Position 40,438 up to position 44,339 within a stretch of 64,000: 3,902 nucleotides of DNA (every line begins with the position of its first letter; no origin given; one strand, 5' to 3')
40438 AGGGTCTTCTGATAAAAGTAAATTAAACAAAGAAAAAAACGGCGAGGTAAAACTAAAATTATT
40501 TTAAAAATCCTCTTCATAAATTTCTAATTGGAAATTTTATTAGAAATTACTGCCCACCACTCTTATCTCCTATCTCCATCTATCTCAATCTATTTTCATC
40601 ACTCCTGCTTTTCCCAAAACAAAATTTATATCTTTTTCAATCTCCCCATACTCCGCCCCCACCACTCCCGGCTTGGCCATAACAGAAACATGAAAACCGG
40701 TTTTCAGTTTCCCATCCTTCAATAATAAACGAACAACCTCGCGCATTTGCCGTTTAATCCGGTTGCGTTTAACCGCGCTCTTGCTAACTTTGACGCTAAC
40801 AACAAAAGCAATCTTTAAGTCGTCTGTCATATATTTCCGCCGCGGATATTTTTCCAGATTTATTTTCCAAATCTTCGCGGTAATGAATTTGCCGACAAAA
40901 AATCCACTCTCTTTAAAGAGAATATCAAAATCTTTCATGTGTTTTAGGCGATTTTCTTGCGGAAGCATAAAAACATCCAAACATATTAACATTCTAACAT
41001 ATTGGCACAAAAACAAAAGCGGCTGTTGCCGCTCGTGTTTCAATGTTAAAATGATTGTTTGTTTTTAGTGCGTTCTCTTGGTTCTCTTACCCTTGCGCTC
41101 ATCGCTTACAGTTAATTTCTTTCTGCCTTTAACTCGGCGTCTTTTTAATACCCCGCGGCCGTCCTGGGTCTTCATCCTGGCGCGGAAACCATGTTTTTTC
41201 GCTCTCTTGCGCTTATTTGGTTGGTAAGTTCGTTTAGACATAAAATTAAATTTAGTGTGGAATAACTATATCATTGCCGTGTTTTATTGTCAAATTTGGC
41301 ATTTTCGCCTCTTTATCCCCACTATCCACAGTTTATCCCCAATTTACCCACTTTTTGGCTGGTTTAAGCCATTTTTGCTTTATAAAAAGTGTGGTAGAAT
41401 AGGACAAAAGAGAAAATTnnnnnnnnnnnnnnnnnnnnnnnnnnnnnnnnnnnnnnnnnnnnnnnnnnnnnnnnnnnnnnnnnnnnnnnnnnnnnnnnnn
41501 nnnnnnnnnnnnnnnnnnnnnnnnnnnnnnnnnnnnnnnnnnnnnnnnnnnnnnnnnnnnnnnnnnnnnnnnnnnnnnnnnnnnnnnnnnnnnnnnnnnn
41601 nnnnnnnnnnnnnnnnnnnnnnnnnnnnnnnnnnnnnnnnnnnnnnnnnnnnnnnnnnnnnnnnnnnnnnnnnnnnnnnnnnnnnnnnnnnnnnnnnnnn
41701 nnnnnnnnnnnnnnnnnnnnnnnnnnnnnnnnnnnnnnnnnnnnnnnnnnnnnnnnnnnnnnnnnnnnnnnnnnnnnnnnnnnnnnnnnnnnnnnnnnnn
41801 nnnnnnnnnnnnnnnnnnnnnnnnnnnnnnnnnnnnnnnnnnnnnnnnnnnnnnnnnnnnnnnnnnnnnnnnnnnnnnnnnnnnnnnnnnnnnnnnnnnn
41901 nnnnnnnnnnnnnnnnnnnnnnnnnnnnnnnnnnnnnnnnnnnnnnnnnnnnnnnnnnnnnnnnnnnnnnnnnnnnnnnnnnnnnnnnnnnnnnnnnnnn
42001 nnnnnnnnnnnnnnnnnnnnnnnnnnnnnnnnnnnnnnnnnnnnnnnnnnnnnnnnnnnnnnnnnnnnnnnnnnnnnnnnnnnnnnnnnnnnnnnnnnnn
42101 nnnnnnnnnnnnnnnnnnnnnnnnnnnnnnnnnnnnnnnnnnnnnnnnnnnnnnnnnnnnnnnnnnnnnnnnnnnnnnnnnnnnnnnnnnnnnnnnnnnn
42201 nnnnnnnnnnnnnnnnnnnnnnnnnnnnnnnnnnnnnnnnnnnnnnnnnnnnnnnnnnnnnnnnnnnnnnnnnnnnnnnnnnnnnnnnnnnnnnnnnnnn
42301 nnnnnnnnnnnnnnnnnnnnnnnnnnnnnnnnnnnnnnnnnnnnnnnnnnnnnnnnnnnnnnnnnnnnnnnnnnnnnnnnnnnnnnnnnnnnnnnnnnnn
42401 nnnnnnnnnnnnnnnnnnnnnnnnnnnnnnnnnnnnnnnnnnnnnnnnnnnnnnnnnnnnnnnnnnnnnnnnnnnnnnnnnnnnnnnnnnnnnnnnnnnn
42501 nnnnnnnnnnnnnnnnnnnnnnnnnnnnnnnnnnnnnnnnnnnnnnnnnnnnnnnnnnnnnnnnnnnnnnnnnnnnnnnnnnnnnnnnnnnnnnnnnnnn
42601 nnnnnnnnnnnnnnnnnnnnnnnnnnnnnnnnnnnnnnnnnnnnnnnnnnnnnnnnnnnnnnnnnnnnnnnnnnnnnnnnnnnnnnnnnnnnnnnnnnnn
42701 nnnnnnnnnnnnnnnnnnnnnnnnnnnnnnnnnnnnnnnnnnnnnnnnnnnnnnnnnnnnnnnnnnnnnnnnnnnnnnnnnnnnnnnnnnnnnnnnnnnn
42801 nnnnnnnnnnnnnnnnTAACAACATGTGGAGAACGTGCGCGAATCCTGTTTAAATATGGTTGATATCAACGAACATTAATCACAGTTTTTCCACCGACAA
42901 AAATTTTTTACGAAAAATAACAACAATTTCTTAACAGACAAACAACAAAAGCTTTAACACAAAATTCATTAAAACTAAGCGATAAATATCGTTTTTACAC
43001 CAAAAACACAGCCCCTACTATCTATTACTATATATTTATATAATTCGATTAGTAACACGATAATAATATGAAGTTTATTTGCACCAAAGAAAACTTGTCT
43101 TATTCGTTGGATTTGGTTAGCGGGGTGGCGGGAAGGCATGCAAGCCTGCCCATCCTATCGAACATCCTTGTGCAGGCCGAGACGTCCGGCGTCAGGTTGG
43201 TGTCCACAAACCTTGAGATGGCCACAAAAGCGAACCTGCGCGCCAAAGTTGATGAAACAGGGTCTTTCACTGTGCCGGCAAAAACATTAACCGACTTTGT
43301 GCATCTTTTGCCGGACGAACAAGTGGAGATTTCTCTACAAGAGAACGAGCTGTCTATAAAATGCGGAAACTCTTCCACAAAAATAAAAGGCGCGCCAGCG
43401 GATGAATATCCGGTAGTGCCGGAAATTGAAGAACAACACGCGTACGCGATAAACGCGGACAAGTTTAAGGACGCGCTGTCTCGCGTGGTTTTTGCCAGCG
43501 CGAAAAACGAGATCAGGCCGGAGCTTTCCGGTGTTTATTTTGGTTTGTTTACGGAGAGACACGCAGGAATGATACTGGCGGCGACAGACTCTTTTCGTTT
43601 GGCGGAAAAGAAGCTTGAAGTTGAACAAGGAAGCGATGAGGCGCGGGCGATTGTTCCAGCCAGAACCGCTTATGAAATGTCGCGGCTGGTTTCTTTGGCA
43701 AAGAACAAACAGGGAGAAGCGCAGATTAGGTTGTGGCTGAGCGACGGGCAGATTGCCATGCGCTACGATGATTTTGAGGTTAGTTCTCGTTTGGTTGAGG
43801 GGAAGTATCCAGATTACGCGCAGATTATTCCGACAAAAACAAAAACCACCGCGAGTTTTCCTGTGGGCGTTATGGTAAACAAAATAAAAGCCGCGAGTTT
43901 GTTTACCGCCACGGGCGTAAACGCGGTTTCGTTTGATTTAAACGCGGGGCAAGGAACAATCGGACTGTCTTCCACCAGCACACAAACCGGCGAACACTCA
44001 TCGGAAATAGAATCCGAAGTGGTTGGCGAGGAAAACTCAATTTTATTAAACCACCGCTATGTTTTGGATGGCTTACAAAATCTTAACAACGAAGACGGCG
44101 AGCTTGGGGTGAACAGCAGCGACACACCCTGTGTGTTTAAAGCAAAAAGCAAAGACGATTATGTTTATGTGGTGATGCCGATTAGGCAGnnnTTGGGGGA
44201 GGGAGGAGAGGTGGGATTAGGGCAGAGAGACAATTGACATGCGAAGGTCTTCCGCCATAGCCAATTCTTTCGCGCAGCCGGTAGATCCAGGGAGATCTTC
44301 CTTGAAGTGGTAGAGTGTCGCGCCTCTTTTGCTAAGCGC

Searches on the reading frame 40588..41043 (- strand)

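Call 31: search_protein_families(library=pfam, proteins=[window:40588-41043:-], max_evalue=0.01)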
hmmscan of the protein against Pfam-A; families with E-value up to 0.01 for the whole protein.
window:40588-41043:- (152 aa): 1 family
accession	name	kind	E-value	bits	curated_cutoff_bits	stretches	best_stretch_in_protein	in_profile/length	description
PF00825.24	Ribonuclease_P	-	5.6e-20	71.8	22.3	1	27-146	1-108/109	Ribonuclease P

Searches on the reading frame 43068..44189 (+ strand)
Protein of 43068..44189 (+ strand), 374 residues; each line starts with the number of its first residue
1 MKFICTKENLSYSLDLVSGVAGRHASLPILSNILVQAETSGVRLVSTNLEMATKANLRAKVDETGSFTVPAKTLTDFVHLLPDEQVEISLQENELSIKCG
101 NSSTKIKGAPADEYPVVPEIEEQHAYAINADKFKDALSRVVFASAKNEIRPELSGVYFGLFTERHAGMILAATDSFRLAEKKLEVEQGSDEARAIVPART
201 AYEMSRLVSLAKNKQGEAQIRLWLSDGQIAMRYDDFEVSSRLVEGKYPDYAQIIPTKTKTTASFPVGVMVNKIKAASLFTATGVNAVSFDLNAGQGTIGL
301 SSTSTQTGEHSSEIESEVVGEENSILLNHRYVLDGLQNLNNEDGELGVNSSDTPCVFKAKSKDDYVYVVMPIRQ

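Call 31: search_protein_families(library=pfam, proteins=[window:43068-44189:+], max_evalue=0.01)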
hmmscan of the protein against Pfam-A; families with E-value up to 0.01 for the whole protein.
window:43068-44189:+ (374 aa): 3 families
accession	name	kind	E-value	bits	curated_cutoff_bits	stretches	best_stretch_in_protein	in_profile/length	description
PF00712.24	DNA_pol3_beta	-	5.4e-33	114.1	24.4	1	1-118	1-120/120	DNA polymerase III beta subunit, N-terminal domain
PF02767.21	DNA_pol3_beta_2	-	6.3e-33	114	27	2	128-249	2-116/116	DNA polymerase III beta subunit, central domain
PF02768.20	DNA_pol3_beta_3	-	1.2e-19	70.7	27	1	252-373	2-121/121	DNA polymerase III beta subunit, C-terminal domain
